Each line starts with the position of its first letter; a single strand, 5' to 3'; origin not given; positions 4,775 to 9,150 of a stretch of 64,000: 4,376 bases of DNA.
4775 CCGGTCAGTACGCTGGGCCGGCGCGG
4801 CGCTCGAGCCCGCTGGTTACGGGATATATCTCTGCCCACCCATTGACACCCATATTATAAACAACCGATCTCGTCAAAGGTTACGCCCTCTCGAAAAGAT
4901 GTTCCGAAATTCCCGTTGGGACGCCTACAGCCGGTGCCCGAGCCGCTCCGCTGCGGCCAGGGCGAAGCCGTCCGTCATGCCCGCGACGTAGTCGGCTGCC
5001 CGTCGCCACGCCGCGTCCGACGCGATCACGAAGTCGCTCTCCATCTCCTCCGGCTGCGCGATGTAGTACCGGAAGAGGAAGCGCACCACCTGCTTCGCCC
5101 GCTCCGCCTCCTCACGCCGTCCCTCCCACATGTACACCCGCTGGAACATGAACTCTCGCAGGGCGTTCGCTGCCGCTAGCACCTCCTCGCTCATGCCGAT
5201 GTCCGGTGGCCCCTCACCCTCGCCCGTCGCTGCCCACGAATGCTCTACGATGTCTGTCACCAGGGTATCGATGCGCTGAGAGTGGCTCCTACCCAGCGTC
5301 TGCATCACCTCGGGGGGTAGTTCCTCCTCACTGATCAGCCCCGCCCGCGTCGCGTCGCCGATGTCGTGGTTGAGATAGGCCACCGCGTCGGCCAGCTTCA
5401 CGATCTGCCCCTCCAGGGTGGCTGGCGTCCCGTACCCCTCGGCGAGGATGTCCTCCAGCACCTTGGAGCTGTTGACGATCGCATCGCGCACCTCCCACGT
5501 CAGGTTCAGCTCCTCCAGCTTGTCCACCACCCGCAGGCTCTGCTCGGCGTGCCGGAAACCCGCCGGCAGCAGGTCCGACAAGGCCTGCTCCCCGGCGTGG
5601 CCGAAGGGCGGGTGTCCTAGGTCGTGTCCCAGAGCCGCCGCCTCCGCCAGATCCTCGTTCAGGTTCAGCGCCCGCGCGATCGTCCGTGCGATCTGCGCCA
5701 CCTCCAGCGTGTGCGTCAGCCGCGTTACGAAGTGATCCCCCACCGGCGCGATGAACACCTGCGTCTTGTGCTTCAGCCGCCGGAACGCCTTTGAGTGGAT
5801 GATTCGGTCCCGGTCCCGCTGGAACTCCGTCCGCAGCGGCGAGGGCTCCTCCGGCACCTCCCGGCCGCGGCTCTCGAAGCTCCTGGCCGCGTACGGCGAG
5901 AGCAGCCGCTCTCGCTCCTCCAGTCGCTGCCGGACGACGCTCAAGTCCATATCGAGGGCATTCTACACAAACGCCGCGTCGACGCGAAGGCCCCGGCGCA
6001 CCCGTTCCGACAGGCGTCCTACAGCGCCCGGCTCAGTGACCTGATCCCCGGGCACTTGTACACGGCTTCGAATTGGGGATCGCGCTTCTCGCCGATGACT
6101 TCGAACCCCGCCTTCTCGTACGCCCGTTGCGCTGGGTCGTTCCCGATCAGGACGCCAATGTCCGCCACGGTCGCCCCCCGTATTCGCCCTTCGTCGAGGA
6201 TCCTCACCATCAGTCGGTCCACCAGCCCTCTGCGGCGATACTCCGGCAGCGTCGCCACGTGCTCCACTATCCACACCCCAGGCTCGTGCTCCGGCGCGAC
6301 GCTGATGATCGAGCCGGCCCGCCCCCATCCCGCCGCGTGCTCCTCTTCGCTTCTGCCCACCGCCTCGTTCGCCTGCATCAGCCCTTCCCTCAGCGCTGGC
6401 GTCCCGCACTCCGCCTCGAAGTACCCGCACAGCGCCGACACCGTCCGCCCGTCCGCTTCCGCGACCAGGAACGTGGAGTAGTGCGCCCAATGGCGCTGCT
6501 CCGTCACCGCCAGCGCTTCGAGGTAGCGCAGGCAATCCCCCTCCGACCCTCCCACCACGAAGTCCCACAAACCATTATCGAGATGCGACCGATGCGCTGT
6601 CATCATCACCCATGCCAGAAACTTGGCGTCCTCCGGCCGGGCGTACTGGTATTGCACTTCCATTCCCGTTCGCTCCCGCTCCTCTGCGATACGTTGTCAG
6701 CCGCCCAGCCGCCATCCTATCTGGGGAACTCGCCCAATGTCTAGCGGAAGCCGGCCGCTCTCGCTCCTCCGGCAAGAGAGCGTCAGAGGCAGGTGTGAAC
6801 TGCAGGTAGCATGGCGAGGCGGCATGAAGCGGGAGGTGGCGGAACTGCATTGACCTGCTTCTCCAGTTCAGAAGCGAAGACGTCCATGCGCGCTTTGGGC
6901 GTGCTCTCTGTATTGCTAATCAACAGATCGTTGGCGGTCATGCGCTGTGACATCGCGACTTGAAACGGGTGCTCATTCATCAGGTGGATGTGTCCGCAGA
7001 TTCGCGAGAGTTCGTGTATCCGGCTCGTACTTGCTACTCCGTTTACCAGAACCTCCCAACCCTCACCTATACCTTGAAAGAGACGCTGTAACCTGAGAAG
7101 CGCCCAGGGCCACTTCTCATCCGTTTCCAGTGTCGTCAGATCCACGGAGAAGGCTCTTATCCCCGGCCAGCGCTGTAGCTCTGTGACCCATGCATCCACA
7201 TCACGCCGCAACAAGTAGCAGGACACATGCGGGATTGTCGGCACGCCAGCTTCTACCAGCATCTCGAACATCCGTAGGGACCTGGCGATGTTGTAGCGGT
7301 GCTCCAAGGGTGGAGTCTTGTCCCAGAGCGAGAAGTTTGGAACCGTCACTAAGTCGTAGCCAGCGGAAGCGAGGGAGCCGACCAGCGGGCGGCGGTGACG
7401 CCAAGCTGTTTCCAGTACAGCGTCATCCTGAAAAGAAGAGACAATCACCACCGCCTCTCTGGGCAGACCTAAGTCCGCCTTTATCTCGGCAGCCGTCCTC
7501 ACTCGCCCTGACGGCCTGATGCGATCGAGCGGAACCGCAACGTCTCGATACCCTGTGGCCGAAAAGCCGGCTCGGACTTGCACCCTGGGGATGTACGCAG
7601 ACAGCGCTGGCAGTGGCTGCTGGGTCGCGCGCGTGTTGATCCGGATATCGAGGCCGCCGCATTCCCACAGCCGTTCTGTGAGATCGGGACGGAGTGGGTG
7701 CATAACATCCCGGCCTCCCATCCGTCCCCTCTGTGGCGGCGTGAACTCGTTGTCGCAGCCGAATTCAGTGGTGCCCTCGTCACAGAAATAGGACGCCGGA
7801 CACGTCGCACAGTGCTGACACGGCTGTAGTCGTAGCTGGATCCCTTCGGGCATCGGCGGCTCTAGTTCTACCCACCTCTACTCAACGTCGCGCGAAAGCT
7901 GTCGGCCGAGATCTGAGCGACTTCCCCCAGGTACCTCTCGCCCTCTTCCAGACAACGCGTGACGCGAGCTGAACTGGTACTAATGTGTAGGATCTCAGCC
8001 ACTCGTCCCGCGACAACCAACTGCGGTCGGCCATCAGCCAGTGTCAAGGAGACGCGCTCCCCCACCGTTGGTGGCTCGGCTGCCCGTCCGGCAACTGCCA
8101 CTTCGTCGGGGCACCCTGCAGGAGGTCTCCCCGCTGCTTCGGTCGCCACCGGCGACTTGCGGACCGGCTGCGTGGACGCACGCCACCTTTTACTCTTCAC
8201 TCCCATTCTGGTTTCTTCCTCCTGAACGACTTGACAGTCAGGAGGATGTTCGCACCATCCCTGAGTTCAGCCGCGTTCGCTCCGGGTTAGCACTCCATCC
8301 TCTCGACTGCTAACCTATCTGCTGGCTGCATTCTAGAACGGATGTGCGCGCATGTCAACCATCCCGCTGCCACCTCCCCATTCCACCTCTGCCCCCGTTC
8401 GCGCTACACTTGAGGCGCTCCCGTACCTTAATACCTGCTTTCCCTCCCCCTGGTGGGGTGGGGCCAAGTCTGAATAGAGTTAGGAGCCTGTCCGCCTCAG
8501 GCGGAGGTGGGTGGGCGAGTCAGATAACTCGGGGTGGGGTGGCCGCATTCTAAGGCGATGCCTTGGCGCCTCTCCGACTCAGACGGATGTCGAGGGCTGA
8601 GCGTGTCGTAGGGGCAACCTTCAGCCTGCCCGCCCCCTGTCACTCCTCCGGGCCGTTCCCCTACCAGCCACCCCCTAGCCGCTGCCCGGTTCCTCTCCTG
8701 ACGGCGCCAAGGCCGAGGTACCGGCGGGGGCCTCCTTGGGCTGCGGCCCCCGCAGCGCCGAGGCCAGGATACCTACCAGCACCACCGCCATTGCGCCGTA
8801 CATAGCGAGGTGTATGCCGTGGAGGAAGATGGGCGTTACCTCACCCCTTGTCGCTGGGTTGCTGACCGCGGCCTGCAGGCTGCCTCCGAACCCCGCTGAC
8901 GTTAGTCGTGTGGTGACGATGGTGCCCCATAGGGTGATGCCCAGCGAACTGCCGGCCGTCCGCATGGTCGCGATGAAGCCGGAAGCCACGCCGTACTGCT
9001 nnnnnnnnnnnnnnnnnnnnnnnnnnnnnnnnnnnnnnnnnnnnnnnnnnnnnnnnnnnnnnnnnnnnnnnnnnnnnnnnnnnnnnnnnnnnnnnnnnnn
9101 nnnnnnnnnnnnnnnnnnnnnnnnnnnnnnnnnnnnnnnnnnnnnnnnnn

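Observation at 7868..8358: CIRCE heat-shock operator in front of a non-chaperone accessory gene pair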

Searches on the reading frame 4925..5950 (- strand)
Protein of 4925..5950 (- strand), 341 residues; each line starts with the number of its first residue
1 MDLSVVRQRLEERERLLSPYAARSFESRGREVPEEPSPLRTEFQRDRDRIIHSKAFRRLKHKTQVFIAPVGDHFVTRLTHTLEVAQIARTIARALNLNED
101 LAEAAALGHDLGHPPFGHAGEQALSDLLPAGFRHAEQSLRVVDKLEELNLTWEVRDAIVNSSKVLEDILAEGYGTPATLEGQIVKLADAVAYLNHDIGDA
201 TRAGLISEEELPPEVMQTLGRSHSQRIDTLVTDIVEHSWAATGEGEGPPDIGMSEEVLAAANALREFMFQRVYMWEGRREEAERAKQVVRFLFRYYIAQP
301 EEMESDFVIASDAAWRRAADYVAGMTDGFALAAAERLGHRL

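Call 4: search_protein_families(library=pfam, proteins=[window:4925-5950:-], max_evalue=0.1)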
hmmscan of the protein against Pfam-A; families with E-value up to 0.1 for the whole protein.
window:4925-5950:- (341 aa): 3 families
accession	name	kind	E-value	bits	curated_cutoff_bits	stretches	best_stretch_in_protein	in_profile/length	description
PF01966.28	HD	-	2.1e-20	73.6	22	1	77-192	1-115/116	HD domain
PF13286.11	HD_assoc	-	5.4e-19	69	22.2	1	251-335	1-90/91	Phosphohydrolase-associated domain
PF08668.18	HDOD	-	0.0053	16.7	22.9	1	77-128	95-147/196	HDOD domain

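Call 8: search_protein_families(library=ncbifam, proteins=[window:4925-5950:-], max_evalue=0.01)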
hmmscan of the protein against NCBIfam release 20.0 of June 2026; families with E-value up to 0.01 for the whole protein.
window:4925-5950:- (341 aa): 16 families
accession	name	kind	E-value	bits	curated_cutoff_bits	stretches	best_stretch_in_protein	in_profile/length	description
NF002327.0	PRK01286.1-2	equivalog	3.4e-141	470.3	393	1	6-336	4-335/345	deoxyguanosinetriphosphate triphosphohydrolase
NF002329.0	PRK01286.1-4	equivalog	1.8e-108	362.9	494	1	6-333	3-330/342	deoxyguanosinetriphosphate triphosphohydrolase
NF002326.0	PRK01286.1-1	equivalog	8.2e-90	301.9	390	2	14-212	6-219/379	deoxyguanosinetriphosphate triphosphohydrolase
NF002328.0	PRK01286.1-3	equivalog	8.3e-79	265.4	467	3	17-162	15-169/404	deoxyguanosinetriphosphate triphosphohydrolase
TIGR01353.1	dGTP_triPase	subfamily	2.1e-60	205.3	152.35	3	40-159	2-141/389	dGTP triphosphohydrolase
NF002330.0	PRK01286.1-5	equivalog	2.3e-55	188.3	511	1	17-210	2-215/384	deoxyguanosinetriphosphate triphosphohydrolase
NF041026.1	antiphage_dGTPase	exception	3.3e-50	171.5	400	3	30-148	6-137/425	anti-phage deoxyguanosine triphosphatase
NF002829.0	PRK03007.1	equivalog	5.5e-48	163.9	385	1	22-153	12-145/425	deoxyguanosinetriphosphate triphosphohydrolase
NF003701.1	PRK05318.1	subfamily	5.5e-44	150.7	383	3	37-148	14-139/426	anti-phage deoxyguanosine triphosphatase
NF002205.0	PRK01096.1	equivalog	3.9e-29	102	439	1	31-126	18-127/444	deoxyguanosinetriphosphate triphosphohydrolase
NF003429.0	PRK04926.1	equivalog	3.2e-27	95.5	405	1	33-127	22-135/500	dGTPase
TIGR00277.1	HDIG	domain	6.6e-08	32.3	27.6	1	78-117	6-45/84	HDIG domain-containing metalloprotein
TIGR03319.1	RNase_Y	equivalog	0.00029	19.5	454.35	1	78-113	331-366/514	ribonuclease Y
NF045665.1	NTPtran_DVU1551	equivalog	0.00064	18.8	315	1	77-123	218-271/359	DVU_1551 family NTP transferase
NF005519.0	PRK07152.1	equivalog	0.00088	18.3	315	1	76-111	196-231/361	nicotinate-nucleotide adenylyltransferase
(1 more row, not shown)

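Call 34: find_related_loci(query=window:4925-5950:-, collection=genome_contigs, flank=8000)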
Query window:4925-5950:- (341 aa) in genome_contigs; peptide patterns used: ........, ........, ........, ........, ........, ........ (x = any residue, [..] = any of these).
599 stretches matched a pattern (row limit reached: there are more); 592 encode a relative of the query (tblastn E <= 1e-3); the best 80 are kept; 80 distinct loci.
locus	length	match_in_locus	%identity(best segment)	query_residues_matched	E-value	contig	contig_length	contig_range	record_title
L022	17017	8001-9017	77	2-337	6e-166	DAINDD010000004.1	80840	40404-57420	MAG TPA_asm: Chloroflexota bacterium isolate CTOTU41506 NODE_140_length_80840_cov_4.730965, whole genome shotgun sequenc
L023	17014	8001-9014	73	3-338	7e-165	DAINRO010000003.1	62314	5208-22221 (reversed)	MAG TPA_asm: Chloroflexota bacterium isolate CTOTU25977 NODE_58_length_62314_cov_8.985127, whole genome shotgun sequence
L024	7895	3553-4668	69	2-338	2e-158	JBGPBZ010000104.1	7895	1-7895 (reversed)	MAG: Dehalococcoidia bacterium isolate OBJ_0618_050_61 k141_2425158_length_7895_cov_8.0000, whole genome shotgun sequenc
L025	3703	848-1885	66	3-341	4e-153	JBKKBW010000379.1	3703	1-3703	MAG: Dehalococcoidia bacterium isolate swi_bin.376 S1Ck127_18124915_flag_1_multi_6.0000_len_3703, whole genome shotgun s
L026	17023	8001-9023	68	1-338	3e-147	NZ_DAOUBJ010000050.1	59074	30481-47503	MAG: Tepidiforma sp. isolate H69_721 k75_9285, whole genome shotgun sequence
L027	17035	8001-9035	65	1-338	4e-144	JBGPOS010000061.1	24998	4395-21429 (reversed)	MAG: Tepidiformaceae bacterium isolate OBJ_0618_7090110_186 k141_1241026_length_24998_cov_15.0173, whole genome shotgun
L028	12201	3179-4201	64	1-338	2e-141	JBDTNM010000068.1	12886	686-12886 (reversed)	MAG: bacterium isolate cluster3_bin.150 NODE_20356_length_12886_cov_8.979191, whole genome shotgun sequence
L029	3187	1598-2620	63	1-338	5e-147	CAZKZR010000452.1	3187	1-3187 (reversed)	MAG TPA_asm: uncultured Anaerolineaceae bacterium isolate binchicken_co199_14 genome assembly, contig: NODE_25250_length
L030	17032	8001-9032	63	1-338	2e-137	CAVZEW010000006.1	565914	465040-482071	MAG: uncultured Chloroflexia bacterium isolate MFD05684.bin.1.89 genome assembly, contig: contig_81165, whole genome sho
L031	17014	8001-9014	65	6-338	2e-137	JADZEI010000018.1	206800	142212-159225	MAG: Dehalococcoidia bacterium isolate SJ813 c_000000399398, whole genome shotgun sequence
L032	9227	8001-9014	60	6-338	2e-134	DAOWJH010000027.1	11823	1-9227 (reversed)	MAG TPA_asm: Dehalococcoidia bacterium isolate CSMAG_2064 CSMAG_2064_k141_2825029_length_11823_cov_53.0935, whole genome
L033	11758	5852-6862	61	6-337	3e-134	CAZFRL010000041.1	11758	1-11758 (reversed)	MAG TPA_asm: uncultured Dehalococcoidales bacterium isolate binchicken_co100_466 genome assembly, contig: NODE_8792_leng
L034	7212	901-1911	61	6-338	1e-133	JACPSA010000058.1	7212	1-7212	MAG: Chloroflexi bacterium isolate NC_groundwater_693_Ag_S-0.2um_51_8 S36_SO-2_scaffold_153431, whole genome shotgun seq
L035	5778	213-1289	60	6-338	9e-133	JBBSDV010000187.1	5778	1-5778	MAG: Dehalococcoidia bacterium isolate LS1_sbin.24 LS1_sbin.24_K_1067310_L_5778_cov_22.8886, whole genome shotgun sequen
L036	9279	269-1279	61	6-337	4e-132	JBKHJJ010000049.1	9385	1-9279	MAG: Dehalococcoidia bacterium isolate D4M11_38 NODE_4432_length_9385_cov_9.200322, whole genome shotgun sequence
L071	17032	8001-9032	57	3-337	5e-115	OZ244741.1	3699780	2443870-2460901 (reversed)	MAG: Dehalococcoidia bacterium isolate 3ca8c83b-605f-4fcd-bc6c-fe95b3c2bdbe genome assembly, chromosome: 1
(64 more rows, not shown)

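Call 90: search_protein_families(library=pfam, proteins=[L071:3536-4801:+, L071:4798-5736:+, L071:5733-6653:+, L071:2557-3333:+], max_evalue=0.001)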
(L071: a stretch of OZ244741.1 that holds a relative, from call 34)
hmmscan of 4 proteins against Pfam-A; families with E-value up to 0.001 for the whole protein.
L071:3536-4801:+ (421 aa): 2 families
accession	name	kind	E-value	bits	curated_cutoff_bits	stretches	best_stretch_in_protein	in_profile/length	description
PF10633.15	NPCBM_assoc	-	1.4e-21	76.9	24.4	1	301-374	1-74/78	NPCBM-associated, NEW3 domain of alpha-galactosidase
PF18981.6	InlK_D3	-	0.00061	20.3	25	0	366-390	49-73/75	Internalin K domain (D3/D4)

L071:4798-5736:+ (312 aa): 3 families
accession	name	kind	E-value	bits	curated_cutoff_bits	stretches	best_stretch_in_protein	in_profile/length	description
PF00005.33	ABC_tran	-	7.9e-31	107.9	25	1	22-164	2-136/137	ABC transporter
PF13304.12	AAA_21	-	1.2e-12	49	27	1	125-198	226-301/304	AAA domain, putative AbiEii toxin, Type IV TA system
PF13732.12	DrrA1-3_C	-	0.00051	21.1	27.4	1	219-306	1-80/81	ATP-binding protein DrrA1-3-like, C-terminal domain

L071:5733-6653:+ (306 aa): 3 families
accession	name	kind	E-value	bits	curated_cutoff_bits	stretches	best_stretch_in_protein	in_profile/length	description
PF12679.13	ABC2_membrane_2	-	4.5e-30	105.3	27.2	1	3-303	2-282/283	ABC-2 family transporter protein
PF12730.13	ABC2_membrane_4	-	2.3e-05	24.9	27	1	67-179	56-168/179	ABC-2 family transporter protein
PF12698.13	ABC2_membrane_3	-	0.00017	21.2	31.6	1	56-296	157-346/347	ABC-2 family transporter protein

L071:2557-3333:+ (258 aa): 2 families
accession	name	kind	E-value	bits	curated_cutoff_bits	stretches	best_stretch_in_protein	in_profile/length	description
PF03819.22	MazG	-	3.4e-28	98.2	22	1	28-101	1-74/74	MazG nucleotide pyrophosphohydrolase domain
PF01503.22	PRA-PH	-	1.3e-10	42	21.3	1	169-219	31-84/86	Phosphoribosyl-ATP pyrophosphohydrolase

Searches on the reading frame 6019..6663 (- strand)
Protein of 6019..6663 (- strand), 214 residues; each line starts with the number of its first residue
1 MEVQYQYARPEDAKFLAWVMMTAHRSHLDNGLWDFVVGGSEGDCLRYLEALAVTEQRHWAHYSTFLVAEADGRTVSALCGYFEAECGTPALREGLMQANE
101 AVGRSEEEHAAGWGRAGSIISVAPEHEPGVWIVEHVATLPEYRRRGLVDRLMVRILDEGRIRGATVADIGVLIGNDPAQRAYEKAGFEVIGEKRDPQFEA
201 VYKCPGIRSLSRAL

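Call 4: search_protein_families(library=pfam, proteins=[window:6019-6663:-], max_evalue=0.1)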
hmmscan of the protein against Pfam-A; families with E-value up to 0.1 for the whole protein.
window:6019-6663:- (214 aa): 6 families
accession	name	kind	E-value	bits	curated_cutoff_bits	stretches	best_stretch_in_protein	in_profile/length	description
PF00583.31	Acetyltransf_1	-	2.9e-11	44.1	20.7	1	67-187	37-116/116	Acetyltransferase (GNAT) family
PF13508.13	Acetyltransf_7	-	1.4e-08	35.4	27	1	124-189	28-84/84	Acetyltransferase (GNAT) domain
PF13527.13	Acetyltransf_9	-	1e-05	26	25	1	132-189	74-126/127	Acetyltransferase (GNAT) domain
PF08445.16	FR47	-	2.7e-05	24.5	22.1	1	135-191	26-81/86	FR47-like protein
PF13673.13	Acetyltransf_10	-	0.00018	21.9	23.6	1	132-194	53-114/128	Acetyltransferase (GNAT) domain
PF14542.12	Acetyltransf_CG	-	0.0022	18.5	30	1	127-166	21-60/80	GCN5-related N-acetyl-transferase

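Call 8: search_protein_families(library=ncbifam, proteins=[window:6019-6663:-], max_evalue=0.01)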
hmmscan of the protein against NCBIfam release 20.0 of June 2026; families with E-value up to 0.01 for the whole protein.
window:6019-6663:- (214 aa): 5 families
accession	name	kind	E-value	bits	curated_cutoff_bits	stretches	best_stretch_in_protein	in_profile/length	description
TIGR01575.1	rimI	equivalog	9.6e-06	25.8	86.4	1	133-194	58-119/132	ribosomal protein S18-alanine N-acetyltransferase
NF049894.1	CG3035_N_ac_Glu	equivalog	2.5e-05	23.6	280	1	134-188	236-290/300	N-acetylglutamate synthase, CG3035 family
NF002959.0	PRK03624.1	equivalog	0.00033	20.4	124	0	135-188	77-130/147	GNAT family acetyltransferase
NF000482.1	AAC_3_XI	exception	0.0065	16.3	300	1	70-190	13-135/148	aminoglycoside N-acetyltransferase AAC(3)-XI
NF000487.1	stat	exception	0.0096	15.5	420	0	132-191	106-165/189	streptothricin N-acetyltransferase STAT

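Call 60: search_protein_families(library=padloc, proteins=[window:6019-6663:-], max_evalue=0.01)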
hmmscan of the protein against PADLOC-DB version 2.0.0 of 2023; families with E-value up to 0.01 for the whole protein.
window:6019-6663:- (214 aa): 0 families

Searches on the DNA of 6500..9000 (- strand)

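Call 69: search_rna_families(source=window, start=6500, end=9000, threshold=evalue, max_evalue=1)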
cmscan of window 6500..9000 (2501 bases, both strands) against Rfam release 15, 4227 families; matches with E-value up to 1: 0.
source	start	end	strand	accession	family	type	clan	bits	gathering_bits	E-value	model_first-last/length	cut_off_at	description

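Call 70: search_rna_families(sources=[L003, L102, L104, L010, L011, L012, L021], threshold=evalue, max_evalue=1)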
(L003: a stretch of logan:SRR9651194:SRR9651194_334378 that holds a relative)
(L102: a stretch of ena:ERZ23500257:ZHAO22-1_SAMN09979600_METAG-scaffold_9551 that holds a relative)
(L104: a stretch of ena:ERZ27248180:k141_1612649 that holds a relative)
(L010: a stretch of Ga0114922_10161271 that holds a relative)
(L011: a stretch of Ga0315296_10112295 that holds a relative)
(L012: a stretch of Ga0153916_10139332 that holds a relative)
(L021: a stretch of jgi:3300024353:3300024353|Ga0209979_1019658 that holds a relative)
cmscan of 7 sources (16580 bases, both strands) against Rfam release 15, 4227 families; matches with E-value up to 1: 0.
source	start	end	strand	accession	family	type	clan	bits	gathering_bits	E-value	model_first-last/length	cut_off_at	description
